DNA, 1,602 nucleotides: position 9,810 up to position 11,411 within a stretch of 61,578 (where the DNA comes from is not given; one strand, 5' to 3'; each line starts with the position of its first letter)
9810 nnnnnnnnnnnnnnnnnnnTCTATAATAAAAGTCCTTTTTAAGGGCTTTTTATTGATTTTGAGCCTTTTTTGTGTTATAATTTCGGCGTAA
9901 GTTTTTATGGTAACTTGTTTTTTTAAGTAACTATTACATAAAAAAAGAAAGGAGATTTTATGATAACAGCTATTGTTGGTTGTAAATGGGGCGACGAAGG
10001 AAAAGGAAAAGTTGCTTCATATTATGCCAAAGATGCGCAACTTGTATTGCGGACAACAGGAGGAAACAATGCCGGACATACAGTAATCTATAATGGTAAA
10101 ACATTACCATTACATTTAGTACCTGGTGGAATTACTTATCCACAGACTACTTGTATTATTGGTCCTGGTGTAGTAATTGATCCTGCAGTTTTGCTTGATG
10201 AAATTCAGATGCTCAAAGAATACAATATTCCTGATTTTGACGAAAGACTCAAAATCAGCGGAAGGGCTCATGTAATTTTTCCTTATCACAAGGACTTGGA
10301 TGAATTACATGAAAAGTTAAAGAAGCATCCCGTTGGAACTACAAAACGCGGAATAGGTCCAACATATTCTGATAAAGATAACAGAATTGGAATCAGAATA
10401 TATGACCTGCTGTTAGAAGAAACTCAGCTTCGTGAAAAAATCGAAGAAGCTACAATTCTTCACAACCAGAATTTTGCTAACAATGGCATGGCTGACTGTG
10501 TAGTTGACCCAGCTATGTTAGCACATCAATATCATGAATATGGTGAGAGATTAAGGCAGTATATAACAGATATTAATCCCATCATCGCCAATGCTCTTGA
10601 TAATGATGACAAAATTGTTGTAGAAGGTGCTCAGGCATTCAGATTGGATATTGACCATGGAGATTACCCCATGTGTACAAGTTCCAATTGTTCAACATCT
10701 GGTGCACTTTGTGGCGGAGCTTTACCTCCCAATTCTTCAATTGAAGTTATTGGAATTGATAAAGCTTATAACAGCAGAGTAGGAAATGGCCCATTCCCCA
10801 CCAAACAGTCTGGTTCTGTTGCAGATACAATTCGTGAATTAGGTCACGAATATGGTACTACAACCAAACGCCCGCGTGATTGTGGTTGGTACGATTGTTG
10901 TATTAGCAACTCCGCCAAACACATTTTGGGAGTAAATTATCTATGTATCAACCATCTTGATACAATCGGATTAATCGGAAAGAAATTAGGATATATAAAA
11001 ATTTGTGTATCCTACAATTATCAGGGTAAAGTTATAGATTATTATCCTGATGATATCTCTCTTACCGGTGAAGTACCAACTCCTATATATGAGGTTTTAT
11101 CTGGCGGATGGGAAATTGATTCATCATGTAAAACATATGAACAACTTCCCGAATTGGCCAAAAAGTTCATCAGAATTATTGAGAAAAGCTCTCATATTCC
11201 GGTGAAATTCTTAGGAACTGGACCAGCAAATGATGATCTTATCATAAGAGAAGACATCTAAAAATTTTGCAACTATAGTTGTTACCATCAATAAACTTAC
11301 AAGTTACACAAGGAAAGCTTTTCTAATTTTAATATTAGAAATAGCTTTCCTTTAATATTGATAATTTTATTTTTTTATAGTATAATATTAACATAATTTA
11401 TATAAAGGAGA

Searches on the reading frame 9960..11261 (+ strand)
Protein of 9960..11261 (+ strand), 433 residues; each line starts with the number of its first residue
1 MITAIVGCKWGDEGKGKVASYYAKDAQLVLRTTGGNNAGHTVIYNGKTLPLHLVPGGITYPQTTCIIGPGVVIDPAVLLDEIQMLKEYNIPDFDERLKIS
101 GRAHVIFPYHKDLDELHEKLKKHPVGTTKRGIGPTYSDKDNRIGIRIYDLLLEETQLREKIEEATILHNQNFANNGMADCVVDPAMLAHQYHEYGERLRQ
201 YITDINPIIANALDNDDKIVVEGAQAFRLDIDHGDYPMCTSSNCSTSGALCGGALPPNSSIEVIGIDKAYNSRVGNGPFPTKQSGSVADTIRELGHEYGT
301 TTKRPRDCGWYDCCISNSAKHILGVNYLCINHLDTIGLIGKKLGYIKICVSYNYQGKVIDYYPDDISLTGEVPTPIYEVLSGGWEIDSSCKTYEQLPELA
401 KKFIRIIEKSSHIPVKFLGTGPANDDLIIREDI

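Call 56: search_protein_families(library=pfam, proteins=[window:9960-11261:+], max_evalue=0.00001)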
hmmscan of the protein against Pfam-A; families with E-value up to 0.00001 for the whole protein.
window:9960-11261:+ (433 aa): 1 family
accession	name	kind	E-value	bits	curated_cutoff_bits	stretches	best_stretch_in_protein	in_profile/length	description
PF00709.27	Adenylsucc_synt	-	9.6e-138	459.8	27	1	4-428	1-416/416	Adenylosuccinate synthetase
